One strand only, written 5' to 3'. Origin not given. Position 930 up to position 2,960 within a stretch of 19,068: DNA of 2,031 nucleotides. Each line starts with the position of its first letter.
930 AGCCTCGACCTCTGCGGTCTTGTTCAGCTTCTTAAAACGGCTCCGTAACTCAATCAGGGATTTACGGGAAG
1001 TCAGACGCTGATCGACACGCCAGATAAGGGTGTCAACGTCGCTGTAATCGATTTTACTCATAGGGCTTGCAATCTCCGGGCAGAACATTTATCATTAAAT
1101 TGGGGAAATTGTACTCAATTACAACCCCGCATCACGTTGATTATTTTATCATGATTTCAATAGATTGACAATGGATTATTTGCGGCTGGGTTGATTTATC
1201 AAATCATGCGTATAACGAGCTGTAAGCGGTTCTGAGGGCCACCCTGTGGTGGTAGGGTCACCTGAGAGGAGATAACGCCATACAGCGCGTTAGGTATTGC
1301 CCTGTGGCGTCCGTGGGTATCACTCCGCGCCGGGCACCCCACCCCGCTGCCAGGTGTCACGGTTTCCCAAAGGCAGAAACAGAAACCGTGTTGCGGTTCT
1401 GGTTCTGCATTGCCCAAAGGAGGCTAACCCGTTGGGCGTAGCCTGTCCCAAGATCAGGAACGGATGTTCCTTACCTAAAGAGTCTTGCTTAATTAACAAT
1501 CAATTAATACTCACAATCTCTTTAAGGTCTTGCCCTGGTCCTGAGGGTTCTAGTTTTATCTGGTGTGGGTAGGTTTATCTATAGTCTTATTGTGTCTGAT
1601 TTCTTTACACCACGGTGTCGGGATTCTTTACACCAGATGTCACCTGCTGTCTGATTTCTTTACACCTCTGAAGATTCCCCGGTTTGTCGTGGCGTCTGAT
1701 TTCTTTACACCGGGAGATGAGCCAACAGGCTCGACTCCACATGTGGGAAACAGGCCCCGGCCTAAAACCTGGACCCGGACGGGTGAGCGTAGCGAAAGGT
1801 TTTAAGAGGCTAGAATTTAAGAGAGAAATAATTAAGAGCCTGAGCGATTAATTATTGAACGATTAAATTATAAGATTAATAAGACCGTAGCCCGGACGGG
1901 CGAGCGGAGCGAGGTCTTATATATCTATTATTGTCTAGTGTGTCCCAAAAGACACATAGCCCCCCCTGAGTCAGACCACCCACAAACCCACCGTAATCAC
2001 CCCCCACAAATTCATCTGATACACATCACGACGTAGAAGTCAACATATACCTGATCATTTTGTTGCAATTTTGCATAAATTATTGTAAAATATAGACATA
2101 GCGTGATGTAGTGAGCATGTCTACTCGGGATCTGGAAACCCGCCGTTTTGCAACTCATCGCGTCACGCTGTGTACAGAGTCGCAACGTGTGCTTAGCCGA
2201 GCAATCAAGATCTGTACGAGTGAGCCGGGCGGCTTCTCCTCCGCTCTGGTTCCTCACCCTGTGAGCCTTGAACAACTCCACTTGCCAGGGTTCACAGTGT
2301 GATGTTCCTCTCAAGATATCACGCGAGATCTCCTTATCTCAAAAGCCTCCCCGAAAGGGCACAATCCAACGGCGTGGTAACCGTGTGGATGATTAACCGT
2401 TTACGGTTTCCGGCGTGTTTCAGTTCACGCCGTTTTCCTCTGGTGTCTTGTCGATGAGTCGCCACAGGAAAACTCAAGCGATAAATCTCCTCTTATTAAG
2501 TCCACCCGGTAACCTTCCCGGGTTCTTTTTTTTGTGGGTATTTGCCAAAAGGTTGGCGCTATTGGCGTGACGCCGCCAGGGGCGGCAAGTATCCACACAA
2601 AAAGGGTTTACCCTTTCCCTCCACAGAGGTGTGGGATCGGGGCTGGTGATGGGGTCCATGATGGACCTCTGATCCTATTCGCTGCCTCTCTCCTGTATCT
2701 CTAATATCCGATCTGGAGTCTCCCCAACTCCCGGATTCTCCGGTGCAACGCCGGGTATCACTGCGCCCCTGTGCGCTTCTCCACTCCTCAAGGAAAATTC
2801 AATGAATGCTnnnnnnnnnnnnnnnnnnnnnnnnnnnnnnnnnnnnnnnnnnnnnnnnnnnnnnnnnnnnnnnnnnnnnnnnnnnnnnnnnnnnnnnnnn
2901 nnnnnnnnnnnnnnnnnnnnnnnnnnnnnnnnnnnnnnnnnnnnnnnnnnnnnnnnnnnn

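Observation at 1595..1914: Iteron-like 17-bp repeats and a pair of 25-bp direct repeats flanking an AT-rich core in the 1.7 kb non-coding region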

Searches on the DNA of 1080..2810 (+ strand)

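Call 3: search_dna_similar(query=window:1090-2800:+, collection=ecoli_genomes, mode=near, max_rows=20)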
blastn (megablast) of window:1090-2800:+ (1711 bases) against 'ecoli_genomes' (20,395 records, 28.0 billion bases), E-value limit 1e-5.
Records with a match: 4; places in all: 4; records where one place covers at least 80% of the query: 2.
Genomes with a match: 4 of 5426; with a place that covers at least 80% of the query: 2. Places per genome that has any: lowest 1, median 1, highest 1. On chromosomes: 4 places; on plasmids: 0.
Best place of each record, by identity: >=99% 2; 90-95% 1; 80-90% 1.
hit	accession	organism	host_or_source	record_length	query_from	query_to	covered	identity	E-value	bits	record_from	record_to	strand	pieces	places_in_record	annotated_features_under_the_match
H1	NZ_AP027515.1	Escherichia coli strain LR-29-1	Homo sapiens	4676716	1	1711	100%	99.6%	0e+0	3125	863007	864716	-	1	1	none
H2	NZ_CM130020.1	Escherichia coli strain EEC_W5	Gallus gallus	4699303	1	1711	100%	99.6%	0e+0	3120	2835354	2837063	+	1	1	none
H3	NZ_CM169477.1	Escherichia coli strain EC24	Homo sapiens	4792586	381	1457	56%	84.1%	0e+0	895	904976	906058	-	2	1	none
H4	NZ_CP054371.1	Escherichia coli strain SCU-316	Homo sapiens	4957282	273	364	5%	90.5%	2e-23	121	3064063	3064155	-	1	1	none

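Call 6: get_annotated_region(hit=H1, flank=20000)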
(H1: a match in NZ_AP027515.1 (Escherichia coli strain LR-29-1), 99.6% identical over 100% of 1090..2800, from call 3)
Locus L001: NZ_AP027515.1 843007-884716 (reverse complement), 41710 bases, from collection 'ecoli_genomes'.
description: Escherichia coli strain LR-29-1 chromosome, complete genome
organism: Escherichia coli strain LR-29-1 (NCBI taxid 562)
replicon: chromosome; assembly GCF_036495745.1
host: Homo sapiens; source: feces; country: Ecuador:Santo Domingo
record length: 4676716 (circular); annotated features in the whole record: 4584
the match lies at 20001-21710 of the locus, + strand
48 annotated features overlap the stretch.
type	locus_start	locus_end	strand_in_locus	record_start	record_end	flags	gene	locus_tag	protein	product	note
CDS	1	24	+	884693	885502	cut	yqeI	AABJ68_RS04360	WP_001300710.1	winged helix-turn-helix domain-containing protein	-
CDS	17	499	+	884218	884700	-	yqeJ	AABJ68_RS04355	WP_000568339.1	protein YqeJ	-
CDS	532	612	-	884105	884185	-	-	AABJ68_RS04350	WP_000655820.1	hypothetical protein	-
CDS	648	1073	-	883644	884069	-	yqeK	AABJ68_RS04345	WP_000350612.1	protein YqeK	-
CDS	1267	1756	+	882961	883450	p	-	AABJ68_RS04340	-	hypothetical protein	frameshifted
CDS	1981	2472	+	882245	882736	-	ygeG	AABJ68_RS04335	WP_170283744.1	tetratricopeptide repeat protein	-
CDS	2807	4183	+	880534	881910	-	ygeH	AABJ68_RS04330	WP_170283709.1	HilA family transcriptional regulator YgeH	-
CDS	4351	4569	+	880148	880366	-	ygeI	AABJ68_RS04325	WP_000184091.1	protein YgeI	-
CDS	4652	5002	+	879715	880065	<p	-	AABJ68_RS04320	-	transglycosylase SLT domain-containing protein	incomplete; partial in the middle of a contig; missing C-terminus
CDS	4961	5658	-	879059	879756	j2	-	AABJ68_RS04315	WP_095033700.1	IS1-like element IS1B family transposase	programmed frameshift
CDS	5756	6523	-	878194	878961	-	sctT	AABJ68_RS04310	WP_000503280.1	type III secretion system export apparatus subunit SctT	-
CDS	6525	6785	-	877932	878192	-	-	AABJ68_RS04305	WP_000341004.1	EscS/YscS/HrcS family type III secretion system export apparatus protein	-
CDS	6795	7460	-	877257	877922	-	-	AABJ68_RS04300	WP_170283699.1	EscR/YscR/HrcR family type III secretion system export apparatus protein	-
CDS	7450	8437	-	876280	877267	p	-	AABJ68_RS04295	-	YscQ/HrcQ family type III secretion apparatus protein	frameshifted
CDS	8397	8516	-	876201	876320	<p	-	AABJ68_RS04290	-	type III secretion system needle length determinant, SpaN/EivJ family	incomplete; partial in the middle of a contig; missing N-terminus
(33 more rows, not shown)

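Call 7: search_dna_similar(query=window:1090-2800:+, collection=plasmids, mode=distant, max_rows=20)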
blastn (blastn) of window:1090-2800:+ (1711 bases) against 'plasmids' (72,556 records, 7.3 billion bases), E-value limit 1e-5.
No match.

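Call 8: search_dna_similar(query=window:1090-2800:+, collection=phages, mode=distant, max_rows=20)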
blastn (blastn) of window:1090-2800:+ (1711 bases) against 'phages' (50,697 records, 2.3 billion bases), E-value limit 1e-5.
Records with a match: 24; places in all: 24; records where one place covers at least 80% of the query: 0.
Best place of each record, by identity: 80-90% 24.
By first word of the organism name: Pectobacterium 10; Cronobacter 8; Enterobacter 4; Klebsiella 1; Pantoea 1.
By host as written in the record: Cronobacter sakazakii 4; Enterobacter hormaechei subsp. xiangfangensis 4; Pectobacterium carotovorum subsp. carotovorum 27 3; Cronobacter sakazakii ATCC 29544 2; Cronobacter sp. 2; Pectobacterium sp. 2; Pectobacterium atrosepticum SCRI1043 2; Pectobacterium carotovorum 1; and 4 more.
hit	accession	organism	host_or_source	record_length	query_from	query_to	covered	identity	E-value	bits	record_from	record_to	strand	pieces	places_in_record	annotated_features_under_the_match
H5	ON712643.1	Pectobacterium phage vB_PcaM_P7_Pc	Pectobacterium carotovorum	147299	758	855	6%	85.9%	4e-21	109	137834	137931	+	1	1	none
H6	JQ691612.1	Cronobacter phage CR3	Cronobacter sakazakii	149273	768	855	5%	87.6%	2e-18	101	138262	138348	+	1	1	none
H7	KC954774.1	Cronobacter phage CR8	Cronobacter sakazakii ATCC 29544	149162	768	855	5%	87.6%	2e-18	101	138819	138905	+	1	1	none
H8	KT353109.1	Cronobacter phage PBES 02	Cronobacter sp.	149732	768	855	5%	87.6%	2e-18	101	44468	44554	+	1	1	none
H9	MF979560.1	Pectobacterium phage DU_PP_I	Pectobacterium sp.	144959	768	855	5%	87.6%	2e-18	101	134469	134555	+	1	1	none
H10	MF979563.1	Pectobacterium phage DU_PP_IV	Pectobacterium sp.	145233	768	855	5%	87.6%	2e-18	101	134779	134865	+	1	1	none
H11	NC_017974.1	Cronobacter phage CR3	Cronobacter sakazakii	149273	768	855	5%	87.6%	2e-18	101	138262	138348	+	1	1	none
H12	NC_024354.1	Cronobacter phage CR8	Cronobacter sakazakii ATCC 29544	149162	768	855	5%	87.6%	2e-18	101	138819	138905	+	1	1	none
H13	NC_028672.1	Cronobacter phage PBES 02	Cronobacter sp.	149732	768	855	5%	87.6%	2e-18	101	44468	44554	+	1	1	none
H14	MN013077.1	Klebsiella phage vB_KaeM_KaOmega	Klebsiella aerogenes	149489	769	855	5%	87.5%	8e-18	100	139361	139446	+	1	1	none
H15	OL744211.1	Enterobacter phage vB_ExiM_F1M1E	Enterobacter hormaechei subsp. ...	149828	769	853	5%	89.4%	1e-20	107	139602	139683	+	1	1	hypothetical protein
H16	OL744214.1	Enterobacter phage vB_ExiM_F2M1E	Enterobacter hormaechei subsp. ...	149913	769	853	5%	89.4%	1e-20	107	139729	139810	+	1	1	hypothetical protein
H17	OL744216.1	Enterobacter phage vB_ExiM_F4M1E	Enterobacter hormaechei subsp. ...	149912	769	853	5%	89.4%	1e-20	107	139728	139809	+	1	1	hypothetical protein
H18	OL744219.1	Enterobacter phage vB_ExiM_F5M1E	Enterobacter hormaechei subsp. ...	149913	769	853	5%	89.4%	1e-20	107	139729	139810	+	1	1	hypothetical protein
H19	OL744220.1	Pantoea phage vB_PdiM_F5M2A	Pantoea dispersa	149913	769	853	5%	89.4%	1e-20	107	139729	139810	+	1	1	hypothetical protein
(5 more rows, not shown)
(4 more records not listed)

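Call 9: get_annotated_region(hit=H6, flank=4000)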
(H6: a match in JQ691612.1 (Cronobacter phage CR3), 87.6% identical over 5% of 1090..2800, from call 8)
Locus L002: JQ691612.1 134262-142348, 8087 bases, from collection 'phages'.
description: Cronobacter phage CR3, complete genome.
organism: Cronobacter phage CR3 (NCBI taxid 1162295)
taxonomy: Viruses; Duplodnaviria; Heunggongvirae; Uroviricota; Caudoviricetes; Vequintavirinae; Certrevirus; Certrevirus CR3
host: Cronobacter sakazakii; source: -; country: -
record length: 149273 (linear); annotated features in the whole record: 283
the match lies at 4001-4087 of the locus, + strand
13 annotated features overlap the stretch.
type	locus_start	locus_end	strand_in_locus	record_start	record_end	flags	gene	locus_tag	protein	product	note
CDS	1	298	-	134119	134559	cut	-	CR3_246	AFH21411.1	hypothetical protein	-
CDS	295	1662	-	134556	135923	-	-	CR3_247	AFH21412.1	putative DNA ligase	-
CDS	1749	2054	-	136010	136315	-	-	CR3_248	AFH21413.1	hypothetical protein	-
CDS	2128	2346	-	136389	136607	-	-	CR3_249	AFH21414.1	hypothetical protein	-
CDS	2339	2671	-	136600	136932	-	-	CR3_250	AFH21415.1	hypothetical protein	-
CDS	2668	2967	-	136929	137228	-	-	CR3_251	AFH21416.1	hypothetical protein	-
CDS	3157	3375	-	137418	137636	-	-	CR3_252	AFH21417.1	hypothetical protein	-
CDS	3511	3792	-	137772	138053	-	-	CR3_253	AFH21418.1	hypothetical protein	-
CDS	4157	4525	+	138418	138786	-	-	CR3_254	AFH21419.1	hypothetical protein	-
CDS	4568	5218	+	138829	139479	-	-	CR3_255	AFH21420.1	hypothetical protein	-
CDS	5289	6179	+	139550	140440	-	-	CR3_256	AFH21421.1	putative ribose-phosphate pyrophosphokinase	-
CDS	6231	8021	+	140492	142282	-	-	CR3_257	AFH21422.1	putative nictotinate phosphoribosyltransferase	-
CDS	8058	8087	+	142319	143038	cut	-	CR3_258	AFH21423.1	putative DNA methylase 2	-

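Call 10: get_annotated_region(hit=H15, flank=4000)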
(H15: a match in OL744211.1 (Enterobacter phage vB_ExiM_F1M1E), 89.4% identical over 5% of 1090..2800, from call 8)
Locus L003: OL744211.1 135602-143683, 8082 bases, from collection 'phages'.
description: Enterobacter phage vB_ExiM_F1M1E, complete genome.
organism: Enterobacter phage vB_ExiM_F1M1E (NCBI taxid 2912641)
taxonomy: Viruses; Duplodnaviria; Heunggongvirae; Uroviricota; Caudoviricetes; Vequintavirinae; Certrevirus
host: Enterobacter hormaechei subsp. xiangfangensis; source: stormwater streams; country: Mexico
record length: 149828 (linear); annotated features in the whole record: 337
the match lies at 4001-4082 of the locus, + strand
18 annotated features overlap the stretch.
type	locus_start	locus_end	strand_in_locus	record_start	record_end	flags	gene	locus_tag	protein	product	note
CDS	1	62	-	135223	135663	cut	-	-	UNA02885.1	hypothetical protein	-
CDS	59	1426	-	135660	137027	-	-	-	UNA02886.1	hypothetical protein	-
CDS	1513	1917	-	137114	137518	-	-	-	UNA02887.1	hypothetical protein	-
CDS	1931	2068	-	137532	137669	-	-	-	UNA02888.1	hypothetical protein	-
CDS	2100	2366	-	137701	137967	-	-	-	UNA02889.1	hypothetical protein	-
CDS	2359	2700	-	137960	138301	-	-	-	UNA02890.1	hypothetical protein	-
CDS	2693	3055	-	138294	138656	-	-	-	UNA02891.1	hypothetical protein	-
CDS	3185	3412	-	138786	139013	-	-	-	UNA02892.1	hypothetical protein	-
CDS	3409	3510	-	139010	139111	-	-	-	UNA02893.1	hypothetical protein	-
CDS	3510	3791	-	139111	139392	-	-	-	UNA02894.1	hypothetical protein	-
CDS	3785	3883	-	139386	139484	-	-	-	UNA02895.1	hypothetical protein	-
CDS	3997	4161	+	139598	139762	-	-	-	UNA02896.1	hypothetical protein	-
CDS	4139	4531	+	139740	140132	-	-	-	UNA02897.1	hypothetical protein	-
CDS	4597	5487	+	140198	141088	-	-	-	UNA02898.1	ribose-phosphate pyrophosphokinase family protein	-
CDS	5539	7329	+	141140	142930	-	-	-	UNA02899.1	nicotinamide phosphoribosyltransferase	-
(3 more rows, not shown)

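Call 11: get_annotated_region(hit=H5, flank=4000)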
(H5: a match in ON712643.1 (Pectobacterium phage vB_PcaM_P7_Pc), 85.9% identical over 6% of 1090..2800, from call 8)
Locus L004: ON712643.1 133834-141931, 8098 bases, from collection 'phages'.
description: Pectobacterium phage vB_PcaM_P7_Pc, complete genome.
organism: Pectobacterium phage vB_PcaM_P7_Pc (NCBI taxid 2961681)
taxonomy: Viruses; Duplodnaviria; Heunggongvirae; Uroviricota; Caudoviricetes; Vequintavirinae; Certrevirus
host: Pectobacterium carotovorum; source: soft rot infected carrots; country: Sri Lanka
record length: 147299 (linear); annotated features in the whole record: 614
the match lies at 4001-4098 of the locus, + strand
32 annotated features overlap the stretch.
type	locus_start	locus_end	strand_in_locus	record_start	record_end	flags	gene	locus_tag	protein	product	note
CDS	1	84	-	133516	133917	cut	-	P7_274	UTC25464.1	putative pyrophosphatase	orf274-putative pyrophosphatase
regulatory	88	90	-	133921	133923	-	-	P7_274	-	ribosome_binding_site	-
CDS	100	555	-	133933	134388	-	-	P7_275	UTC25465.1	hypothetical protein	orf275-hypothetical protein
CDS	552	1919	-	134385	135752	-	-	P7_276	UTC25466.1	DNA ligase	orf276-DNA ligase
regulatory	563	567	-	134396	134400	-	-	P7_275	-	ribosome_binding_site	-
regulatory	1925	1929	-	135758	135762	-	-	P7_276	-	ribosome_binding_site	-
CDS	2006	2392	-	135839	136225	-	-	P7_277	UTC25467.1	hypothetical protein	orf277-hypothetical protein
CDS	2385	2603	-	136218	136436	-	-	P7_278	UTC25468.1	hypothetical protein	orf278-hypothetical protein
regulatory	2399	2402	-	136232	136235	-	-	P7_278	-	ribosome_binding_site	-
CDS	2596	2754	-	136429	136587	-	-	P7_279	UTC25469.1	hypothetical protein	orf279-hypothetical protein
regulatory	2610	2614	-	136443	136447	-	-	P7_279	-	ribosome_binding_site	-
regulatory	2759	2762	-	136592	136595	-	-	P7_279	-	ribosome_binding_site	-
CDS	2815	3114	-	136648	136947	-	-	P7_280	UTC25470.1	hypothetical protein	orf280-hypothetical protein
CDS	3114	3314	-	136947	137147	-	-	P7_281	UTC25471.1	hypothetical protein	orf281- hypothetical protein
regulatory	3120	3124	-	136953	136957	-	-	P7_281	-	ribosome_binding_site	-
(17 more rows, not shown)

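Call 59: search_rna_families(source=window, start=1080, end=2810, threshold=evalue, max_evalue=5)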
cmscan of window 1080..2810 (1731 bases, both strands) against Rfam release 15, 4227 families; matches with E-value up to 5: 5.
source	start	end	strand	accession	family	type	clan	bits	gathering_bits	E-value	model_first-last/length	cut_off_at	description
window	2010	2091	-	RF00200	snoZ199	Gene; snRNA; snoRNA; CD-box;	-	19.4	47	4.8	1-84/84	no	Small nucleolar RNA Z199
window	1119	1196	+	RF00856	mir-232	Gene; miRNA;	-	19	67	1.1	1-80/80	no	mir-232 microRNA precursor family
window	2244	2312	+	RF00644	mir-27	Gene; miRNA;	-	18.4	48.5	0.53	1-80/80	no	mir-27 microRNA precursor family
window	2580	2615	-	RF01101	TLS-PK6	Cis-reg;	-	17.2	44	3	1-40/40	no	Pseudoknot of tRNA-like structure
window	2430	2565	-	RF01736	flg-Rhizobiales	Cis-reg;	-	15.3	55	3.2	1-141/141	no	flg-Rhizobiales RNA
